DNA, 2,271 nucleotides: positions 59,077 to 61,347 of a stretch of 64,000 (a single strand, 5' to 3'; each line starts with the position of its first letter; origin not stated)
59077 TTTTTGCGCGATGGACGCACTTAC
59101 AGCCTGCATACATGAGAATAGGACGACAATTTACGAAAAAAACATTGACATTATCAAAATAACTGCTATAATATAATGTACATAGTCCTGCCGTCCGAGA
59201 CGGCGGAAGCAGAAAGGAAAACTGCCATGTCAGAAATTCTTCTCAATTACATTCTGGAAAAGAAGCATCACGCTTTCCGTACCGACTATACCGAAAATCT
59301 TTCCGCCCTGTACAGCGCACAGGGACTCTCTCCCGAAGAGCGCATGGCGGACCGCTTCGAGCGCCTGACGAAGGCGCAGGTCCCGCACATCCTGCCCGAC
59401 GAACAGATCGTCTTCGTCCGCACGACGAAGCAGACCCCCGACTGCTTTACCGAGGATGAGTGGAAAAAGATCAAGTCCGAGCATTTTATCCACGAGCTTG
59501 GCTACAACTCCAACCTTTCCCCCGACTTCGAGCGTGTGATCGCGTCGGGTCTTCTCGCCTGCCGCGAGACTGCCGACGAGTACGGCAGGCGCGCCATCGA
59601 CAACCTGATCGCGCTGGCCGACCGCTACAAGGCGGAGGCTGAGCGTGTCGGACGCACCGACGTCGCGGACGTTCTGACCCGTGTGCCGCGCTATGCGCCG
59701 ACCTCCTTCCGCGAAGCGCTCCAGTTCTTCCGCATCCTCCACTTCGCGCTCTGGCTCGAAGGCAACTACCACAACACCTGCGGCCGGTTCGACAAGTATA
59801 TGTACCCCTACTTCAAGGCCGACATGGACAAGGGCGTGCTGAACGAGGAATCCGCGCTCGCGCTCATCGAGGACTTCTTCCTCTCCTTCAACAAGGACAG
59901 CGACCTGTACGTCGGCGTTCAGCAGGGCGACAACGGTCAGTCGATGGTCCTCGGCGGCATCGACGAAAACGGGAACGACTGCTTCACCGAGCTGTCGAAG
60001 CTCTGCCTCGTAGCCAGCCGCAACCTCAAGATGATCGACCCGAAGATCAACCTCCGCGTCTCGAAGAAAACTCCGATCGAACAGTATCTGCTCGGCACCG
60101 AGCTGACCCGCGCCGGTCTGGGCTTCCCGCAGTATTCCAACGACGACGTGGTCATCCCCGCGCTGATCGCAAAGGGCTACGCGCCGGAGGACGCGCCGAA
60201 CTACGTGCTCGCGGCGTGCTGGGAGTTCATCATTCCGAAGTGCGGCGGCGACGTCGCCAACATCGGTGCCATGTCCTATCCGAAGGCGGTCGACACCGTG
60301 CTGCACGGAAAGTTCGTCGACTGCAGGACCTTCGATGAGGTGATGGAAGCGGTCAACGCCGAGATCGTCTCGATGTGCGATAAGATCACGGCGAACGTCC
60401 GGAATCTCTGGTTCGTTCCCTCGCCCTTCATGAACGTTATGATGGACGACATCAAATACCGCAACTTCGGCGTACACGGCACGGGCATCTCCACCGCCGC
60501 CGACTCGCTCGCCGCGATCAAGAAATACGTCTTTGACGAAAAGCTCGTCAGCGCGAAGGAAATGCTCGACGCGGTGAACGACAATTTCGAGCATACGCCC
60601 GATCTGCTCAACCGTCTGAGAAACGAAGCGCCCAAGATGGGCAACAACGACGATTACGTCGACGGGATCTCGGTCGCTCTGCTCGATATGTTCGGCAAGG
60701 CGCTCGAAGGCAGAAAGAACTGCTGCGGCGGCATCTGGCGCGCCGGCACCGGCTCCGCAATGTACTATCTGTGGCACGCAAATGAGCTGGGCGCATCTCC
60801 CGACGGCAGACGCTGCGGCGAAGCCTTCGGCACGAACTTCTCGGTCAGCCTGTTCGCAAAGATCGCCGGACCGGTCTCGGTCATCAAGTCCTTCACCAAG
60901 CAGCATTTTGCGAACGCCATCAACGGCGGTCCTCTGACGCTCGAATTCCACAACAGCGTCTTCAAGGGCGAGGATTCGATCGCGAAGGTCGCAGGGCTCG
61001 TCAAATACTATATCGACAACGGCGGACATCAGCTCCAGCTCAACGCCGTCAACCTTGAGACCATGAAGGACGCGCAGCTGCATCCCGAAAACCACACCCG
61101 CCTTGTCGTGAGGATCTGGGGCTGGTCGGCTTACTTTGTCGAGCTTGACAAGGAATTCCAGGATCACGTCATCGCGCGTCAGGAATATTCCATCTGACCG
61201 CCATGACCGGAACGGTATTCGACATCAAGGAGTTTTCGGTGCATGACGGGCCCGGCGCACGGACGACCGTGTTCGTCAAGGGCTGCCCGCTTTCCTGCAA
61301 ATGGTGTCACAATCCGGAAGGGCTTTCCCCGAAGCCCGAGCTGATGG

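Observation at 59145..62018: Unusually short eliminase-type glycyl radical enzyme with an altered Cys loop, paired with its activase in a glycan-utilisation context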

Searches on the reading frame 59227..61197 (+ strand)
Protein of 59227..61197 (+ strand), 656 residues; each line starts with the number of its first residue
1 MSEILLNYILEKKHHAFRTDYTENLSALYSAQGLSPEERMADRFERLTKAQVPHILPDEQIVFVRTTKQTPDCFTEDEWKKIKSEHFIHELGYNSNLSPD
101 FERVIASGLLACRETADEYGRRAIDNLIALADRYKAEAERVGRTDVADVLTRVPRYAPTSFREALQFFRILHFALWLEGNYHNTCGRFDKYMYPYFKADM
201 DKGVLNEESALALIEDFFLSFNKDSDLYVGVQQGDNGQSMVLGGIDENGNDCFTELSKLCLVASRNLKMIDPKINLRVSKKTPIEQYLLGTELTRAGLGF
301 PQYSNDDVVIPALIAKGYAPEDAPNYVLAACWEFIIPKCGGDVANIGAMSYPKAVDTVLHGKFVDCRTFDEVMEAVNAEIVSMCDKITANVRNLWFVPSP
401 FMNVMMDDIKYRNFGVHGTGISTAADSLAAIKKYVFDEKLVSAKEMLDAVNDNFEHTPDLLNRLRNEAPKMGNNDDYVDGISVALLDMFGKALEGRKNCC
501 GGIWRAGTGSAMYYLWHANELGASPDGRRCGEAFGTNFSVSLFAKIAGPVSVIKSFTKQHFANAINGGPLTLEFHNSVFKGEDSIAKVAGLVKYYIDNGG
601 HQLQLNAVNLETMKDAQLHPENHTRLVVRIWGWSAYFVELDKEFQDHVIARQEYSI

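Call 3: search_protein_families(library=pfam, proteins=[window:59227-61197:+], max_evalue=0.01)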
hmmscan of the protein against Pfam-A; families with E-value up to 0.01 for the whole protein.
window:59227-61197:+ (656 aa): 2 families
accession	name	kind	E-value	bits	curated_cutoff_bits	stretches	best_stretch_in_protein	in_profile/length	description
PF02901.20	PFL-like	-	7e-82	276.5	24.3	1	67-508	126-637/647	Pyruvate formate lyase-like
PF01228.26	Gly_radical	-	1.7e-17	64.3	22.2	1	547-638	14-106/106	Glycine radical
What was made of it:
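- On Glycyl radical enzyme superfamily, PFL-like division: PF02901 at 7e-82 and PF01228 at 1.7e-17 (call 3).
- Checked: Pfam finds PFL-like (7e-82) and Gly_radical (1.7e-17) (call 3).
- The Pfam PFL-like domain is present (call 3).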

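Call 4: search_protein_families(library=ncbifam, proteins=[window:59227-61197:+], max_evalue=0.01)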
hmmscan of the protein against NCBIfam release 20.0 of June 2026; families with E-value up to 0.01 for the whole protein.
window:59227-61197:+ (656 aa): 12 families
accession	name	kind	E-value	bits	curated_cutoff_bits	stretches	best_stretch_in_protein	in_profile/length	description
NF043068.1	glycl_HYPD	equivalog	2.2e-84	284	1100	1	114-655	204-783/784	trans-4-hydroxy-L-proline dehydratase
TIGR01774.1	PFL2-3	subfamily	1.9e-83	281.1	678.2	1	117-655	209-785/786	formate C-acetyltransferase/glycerol dehydratase family glycyl radical enzyme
NF048009.1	SfplDhtHpfGKleb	equivalog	6.4e-77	259.4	1000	2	408-654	571-822/824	(2S)-3-sulfopropanediol dehydratase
NF007437.0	PRK09983.1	equivalog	5.2e-73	246.4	1109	1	137-654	220-763/765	formate C-acetyltransferase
NF048011.1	SfplDhtHpsGDes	equivalog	1.8e-70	238.3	1000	2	419-654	583-819/821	(2S)-3-sulfopropanediol dehydratase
TIGR04394.1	choline_CutC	equivalog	1.8e-66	225.2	1050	1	113-652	208-784/789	choline trimethylamine-lyase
NF033718.1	indole_decarb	equivalog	9.1e-64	216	1100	2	419-655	609-867/868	indoleacetate decarboxylase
NF033715.1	glycyl_HPDL_Lrg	equivalog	2.5e-53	181.1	1150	3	467-655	712-900/901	4-hydroxyphenylacetate decarboxylase large subunit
TIGR01255.1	pyr_form_ly_1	equivalog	3.8e-20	71.9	994.2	1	409-651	502-738/744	formate C-acetyltransferase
NF038360.1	rad_fix_GrcA3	exception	3.1e-16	59.2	158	1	584-652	5-73/78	autonomous glycyl radical cofactor GrcA3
NF008341.1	PRK11127.1-1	equivalog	3.8e-08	33.2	145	1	599-651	22-74/80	autonomous glycyl radical cofactor GrcA2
TIGR04365.1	spare_glycyl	equivalog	1.5e-06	28.5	170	1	598-651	67-120/126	autonomous glycyl radical cofactor GrcA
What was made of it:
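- On GRE 1,2-eliminases and isomerases (CXE class): 281 bits against a cut-off of 678 (call 4).
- The protein scores 281 against a cut-off of 678 on TIGR01774 (call 4). The best NCBIfam hit is HypD (call 4). 284 bits against a cut-off of 1100 (call 4). There is no adjacent Cys-Cys pair; the loop is A-C-W-E. TIGR01255 scores 71.9 bits against a cut-off of 994 (call 4).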

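Call 5: search_solved_structures(query=window:59227-61197:+, max_evalue=0.01, show_alignments=2)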
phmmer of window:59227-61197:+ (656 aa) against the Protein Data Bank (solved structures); distinct sequences matched with E-value up to 0.01: 36.
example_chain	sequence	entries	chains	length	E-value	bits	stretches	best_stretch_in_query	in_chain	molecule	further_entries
1r8w_A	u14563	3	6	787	1.8e-73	251.4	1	90-654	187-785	glycerol dehydratase | B12-independent glycerol dehydratase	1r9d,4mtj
6vxc_A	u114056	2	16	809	4.3e-66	227.1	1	100-654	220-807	Trans-4-hydroxy-L-proline dehydratase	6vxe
5i2a_A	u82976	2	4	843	6.2e-64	220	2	109-455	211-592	Diol-dehydratase | Diol dehydratase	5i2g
8yjo_A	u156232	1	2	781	2.6e-63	217.9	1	144-654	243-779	Probable dehydratase PflD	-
8id0_A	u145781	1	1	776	7.8e-63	216.3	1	104-655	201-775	formate C-acetyltransferase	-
9f3w_A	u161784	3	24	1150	2.1e-61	211.6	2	99-652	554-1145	Choline trimethylamine-lyase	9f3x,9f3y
9rco_A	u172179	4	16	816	9.2e-56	193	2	411-654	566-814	Glycyl radical protein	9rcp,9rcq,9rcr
5faw_A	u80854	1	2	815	5.9e-53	183.7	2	415-651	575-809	Choline trimethylamine-lyase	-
9ht9_A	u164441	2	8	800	1.1e-52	182.8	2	415-651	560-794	Choline trimethylamine-lyase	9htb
9r0v_A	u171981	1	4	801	1.1e-52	182.8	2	415-651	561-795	Choline trimethylamine-lyase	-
6vue_A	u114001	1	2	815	1.2e-52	182.7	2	415-651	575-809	Choline trimethylamine-lyase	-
5fay_A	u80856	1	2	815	1.2e-52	182.7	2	415-651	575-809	Choline trimethylamine-lyase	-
5fau_A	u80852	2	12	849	1.4e-52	182.5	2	415-651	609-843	Choline trimethylamine-lyase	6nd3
5fav_A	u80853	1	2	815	2.1e-52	181.8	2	415-651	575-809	Choline trimethylamine-lyase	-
5kdp_A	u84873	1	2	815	2.2e-52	181.8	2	415-651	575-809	Choline trimethylamine-lyase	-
1h16_A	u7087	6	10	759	4.2e-18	68.5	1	183-651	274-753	FORMATE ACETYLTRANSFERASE 1 | Pyruvate formate-lyase | PROTEIN (PYRUVATE FORMATE-LYASE)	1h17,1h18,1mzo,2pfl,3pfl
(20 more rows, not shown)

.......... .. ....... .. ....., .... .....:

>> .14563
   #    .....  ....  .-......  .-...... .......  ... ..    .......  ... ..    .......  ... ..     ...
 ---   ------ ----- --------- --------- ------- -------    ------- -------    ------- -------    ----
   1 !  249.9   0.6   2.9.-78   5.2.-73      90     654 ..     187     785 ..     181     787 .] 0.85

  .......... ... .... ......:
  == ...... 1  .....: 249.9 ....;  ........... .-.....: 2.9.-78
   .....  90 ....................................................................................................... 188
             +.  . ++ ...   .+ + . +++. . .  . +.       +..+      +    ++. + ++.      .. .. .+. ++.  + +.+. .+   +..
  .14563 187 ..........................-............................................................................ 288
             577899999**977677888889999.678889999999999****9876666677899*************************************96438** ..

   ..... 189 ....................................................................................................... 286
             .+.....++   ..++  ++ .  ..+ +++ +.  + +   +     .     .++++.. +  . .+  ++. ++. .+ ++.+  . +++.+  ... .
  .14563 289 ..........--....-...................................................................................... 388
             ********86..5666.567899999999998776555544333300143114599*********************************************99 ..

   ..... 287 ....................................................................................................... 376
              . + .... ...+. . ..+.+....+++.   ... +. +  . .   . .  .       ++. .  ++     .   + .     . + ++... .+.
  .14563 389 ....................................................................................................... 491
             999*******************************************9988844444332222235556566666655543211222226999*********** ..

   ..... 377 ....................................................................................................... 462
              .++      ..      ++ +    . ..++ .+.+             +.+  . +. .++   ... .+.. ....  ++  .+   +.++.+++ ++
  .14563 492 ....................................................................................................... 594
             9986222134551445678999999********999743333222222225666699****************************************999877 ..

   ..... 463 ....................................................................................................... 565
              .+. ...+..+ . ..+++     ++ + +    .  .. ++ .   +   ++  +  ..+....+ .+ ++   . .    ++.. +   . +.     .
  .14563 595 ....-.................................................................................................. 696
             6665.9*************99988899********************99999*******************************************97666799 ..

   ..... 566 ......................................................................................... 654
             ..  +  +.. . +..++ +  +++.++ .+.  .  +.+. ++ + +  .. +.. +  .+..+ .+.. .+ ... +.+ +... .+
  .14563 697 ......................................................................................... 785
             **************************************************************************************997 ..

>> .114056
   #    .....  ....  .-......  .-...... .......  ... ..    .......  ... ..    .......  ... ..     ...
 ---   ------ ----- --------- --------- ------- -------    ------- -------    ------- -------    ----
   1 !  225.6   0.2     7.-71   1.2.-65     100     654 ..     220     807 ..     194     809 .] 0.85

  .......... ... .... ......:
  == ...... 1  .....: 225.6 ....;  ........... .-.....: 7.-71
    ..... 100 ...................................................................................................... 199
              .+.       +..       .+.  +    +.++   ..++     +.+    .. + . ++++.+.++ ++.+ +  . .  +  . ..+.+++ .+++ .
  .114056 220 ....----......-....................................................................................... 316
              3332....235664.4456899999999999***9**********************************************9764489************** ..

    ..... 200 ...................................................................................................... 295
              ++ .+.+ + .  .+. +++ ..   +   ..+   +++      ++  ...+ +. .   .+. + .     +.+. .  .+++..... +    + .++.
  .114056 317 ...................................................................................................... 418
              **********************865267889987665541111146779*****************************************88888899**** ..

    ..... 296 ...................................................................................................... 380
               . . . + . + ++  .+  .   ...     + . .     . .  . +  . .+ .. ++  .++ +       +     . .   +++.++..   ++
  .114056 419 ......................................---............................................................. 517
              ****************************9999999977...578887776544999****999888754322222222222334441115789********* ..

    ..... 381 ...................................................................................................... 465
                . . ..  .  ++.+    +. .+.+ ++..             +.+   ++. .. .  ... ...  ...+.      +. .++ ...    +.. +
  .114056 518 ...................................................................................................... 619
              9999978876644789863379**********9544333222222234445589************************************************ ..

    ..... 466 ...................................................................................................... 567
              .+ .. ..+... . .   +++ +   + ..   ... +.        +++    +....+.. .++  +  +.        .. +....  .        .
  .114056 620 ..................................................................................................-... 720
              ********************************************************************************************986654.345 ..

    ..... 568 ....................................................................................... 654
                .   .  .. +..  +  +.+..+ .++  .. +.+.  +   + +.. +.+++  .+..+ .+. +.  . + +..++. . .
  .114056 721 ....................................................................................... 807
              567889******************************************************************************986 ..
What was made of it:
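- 60211..60237 (+): Cys loop A329-A-C331-W-E333-F-I-I-P337, carrying the thiyl Cys and the CXE Glu. Aligned to G-C433-V-E435-P of 1r8w (call 5).
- On Glycyl radical enzyme superfamily, PFL-like division: G632 in RIWGWS and C331 align to G763 and C433 of 1r8w (call 5).
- On Pyruvate formate-lyase (TIGR01255): The loop is A-C-W-E. The score is 71.9 bits against 994 (calls 4, 5).
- Checked: HMMER aligns C331/E333 to C433/E435 of glycerol dehydratase 1r8w (call 5).
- Tried and rejected: PFL annotation: rejected (calls 4, 5).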
